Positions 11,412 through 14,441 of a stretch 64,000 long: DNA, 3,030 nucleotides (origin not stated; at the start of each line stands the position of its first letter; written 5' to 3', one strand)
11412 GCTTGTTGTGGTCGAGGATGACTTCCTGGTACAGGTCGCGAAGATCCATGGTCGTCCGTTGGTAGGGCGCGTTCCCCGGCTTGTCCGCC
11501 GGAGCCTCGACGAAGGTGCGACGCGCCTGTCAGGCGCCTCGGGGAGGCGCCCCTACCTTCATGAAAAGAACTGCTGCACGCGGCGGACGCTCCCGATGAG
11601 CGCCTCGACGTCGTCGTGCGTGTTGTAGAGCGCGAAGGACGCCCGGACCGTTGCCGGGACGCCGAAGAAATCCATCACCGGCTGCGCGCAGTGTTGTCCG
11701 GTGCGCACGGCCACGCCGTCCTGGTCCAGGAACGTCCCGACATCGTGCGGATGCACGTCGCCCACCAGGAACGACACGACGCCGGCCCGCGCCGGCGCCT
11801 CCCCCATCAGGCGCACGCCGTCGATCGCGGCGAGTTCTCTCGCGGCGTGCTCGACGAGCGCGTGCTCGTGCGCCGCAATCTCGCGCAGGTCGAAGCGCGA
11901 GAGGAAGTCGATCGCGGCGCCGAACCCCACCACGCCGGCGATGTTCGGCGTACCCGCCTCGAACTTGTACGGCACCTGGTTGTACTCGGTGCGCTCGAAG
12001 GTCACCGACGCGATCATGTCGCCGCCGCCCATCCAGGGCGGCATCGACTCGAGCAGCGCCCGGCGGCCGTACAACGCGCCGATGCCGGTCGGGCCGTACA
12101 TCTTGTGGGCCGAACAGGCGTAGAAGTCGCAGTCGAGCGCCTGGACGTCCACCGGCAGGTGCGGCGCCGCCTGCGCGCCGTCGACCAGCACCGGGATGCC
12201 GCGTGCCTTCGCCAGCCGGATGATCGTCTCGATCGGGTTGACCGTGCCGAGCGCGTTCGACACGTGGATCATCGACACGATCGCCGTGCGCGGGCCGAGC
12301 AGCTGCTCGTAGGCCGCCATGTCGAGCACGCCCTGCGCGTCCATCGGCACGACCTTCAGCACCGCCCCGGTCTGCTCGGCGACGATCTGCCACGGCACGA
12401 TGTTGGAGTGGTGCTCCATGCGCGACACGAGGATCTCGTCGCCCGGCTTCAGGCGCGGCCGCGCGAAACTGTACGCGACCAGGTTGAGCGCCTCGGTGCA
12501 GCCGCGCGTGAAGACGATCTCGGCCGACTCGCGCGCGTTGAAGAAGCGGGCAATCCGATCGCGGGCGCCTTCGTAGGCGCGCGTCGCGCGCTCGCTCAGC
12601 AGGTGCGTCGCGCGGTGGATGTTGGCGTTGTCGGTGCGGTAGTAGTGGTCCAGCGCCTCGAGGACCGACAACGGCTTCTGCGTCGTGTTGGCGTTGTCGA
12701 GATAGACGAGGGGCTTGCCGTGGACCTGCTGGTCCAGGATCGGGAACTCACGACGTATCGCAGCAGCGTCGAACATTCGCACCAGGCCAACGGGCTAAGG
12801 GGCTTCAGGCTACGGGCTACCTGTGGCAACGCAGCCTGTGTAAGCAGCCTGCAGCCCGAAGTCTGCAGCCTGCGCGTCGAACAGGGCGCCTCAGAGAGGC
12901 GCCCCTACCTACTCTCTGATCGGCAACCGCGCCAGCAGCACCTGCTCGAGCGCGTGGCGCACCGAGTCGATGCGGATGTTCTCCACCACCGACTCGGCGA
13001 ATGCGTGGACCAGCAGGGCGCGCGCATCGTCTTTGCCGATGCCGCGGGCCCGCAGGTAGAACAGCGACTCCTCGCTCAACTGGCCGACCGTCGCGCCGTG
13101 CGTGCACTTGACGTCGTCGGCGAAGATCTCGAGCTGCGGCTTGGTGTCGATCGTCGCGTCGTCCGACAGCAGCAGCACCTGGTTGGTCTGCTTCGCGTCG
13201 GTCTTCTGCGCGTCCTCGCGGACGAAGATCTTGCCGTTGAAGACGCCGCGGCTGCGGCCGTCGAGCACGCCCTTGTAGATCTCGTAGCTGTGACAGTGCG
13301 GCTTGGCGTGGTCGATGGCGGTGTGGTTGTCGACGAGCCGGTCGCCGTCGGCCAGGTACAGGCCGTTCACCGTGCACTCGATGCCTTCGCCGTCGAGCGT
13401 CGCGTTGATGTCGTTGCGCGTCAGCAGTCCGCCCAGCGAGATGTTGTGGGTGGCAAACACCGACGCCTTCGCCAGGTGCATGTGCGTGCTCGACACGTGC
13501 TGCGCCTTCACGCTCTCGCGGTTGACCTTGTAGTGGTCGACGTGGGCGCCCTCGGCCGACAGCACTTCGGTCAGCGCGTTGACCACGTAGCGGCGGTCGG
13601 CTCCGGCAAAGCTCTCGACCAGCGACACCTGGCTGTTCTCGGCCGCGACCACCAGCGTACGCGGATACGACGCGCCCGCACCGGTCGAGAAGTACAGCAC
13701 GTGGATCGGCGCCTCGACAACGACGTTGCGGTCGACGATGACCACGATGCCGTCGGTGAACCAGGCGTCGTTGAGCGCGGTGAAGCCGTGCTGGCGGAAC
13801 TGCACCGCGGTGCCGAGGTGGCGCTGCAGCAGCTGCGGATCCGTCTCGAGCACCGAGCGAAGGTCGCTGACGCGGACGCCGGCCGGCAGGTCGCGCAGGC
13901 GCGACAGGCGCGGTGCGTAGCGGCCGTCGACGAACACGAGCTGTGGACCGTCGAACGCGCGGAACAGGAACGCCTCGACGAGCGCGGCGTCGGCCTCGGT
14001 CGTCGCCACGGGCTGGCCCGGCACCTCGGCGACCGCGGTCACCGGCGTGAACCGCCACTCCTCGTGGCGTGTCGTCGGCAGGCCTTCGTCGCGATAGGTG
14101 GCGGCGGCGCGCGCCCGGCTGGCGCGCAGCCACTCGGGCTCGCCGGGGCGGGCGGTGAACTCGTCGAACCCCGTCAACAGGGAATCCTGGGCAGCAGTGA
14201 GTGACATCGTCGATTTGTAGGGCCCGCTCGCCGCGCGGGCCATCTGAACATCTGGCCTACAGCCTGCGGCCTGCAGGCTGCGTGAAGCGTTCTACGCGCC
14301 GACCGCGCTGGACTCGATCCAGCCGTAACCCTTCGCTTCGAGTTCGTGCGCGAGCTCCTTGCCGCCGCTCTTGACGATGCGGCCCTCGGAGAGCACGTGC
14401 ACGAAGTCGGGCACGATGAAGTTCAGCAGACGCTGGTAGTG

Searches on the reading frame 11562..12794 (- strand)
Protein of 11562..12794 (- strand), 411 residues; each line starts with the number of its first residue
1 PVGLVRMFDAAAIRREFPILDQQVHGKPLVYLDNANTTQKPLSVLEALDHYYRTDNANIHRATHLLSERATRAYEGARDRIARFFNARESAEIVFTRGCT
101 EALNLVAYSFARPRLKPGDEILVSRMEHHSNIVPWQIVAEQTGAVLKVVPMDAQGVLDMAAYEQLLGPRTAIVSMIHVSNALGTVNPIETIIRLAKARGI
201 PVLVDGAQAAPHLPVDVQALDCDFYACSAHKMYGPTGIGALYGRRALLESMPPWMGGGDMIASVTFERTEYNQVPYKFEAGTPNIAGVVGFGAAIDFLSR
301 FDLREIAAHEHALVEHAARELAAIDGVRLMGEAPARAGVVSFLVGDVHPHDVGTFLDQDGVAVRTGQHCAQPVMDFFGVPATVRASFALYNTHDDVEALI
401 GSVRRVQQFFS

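Call 90: search_protein_families(library=pfam, proteins=[window:11562-12794:-], max_evalue=0.0001)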
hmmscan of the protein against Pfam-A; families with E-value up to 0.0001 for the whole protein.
window:11562-12794:- (411 aa): 5 families
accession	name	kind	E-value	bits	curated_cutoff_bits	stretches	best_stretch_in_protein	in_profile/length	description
PF00266.25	Aminotran_5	-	6.1e-151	503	21.5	1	30-399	1-371/371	Aminotransferase class-V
PF00155.27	Aminotran_1_2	-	7.8e-09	35.6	19.7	1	74-249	44-239/361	Aminotransferase class I and II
PF01041.23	DegT_DnrJ_EryC1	-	1.7e-06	28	19.8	1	92-210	41-150/360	DegT/DnrJ/EryC1/StrS aminotransferase family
PF01053.26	Cys_Met_Meta_PP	-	2.9e-06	26.5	27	1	115-231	88-198/381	Cys/Met metabolism PLP-dependent enzyme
PF01212.27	Beta_elim_lyase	-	2.3e-05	24.3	27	1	95-218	52-184/288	Beta-eliminating lyase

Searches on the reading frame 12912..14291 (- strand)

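Call 90: search_protein_families(library=pfam, proteins=[window:12912-14291:-], max_evalue=0.0001)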
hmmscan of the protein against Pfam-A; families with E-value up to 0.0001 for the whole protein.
window:12912-14291:- (460 aa): 2 families
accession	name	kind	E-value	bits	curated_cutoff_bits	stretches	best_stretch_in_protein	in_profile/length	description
PF01458.23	SUFBD_core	-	2.9e-86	289.1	27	1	205-431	7-232/232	SUF system FeS cluster assembly, SufBD core domain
PF19295.5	SufBD_N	-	2e-17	63.8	23.5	1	53-198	24-172/172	SufBD protein N-terminal region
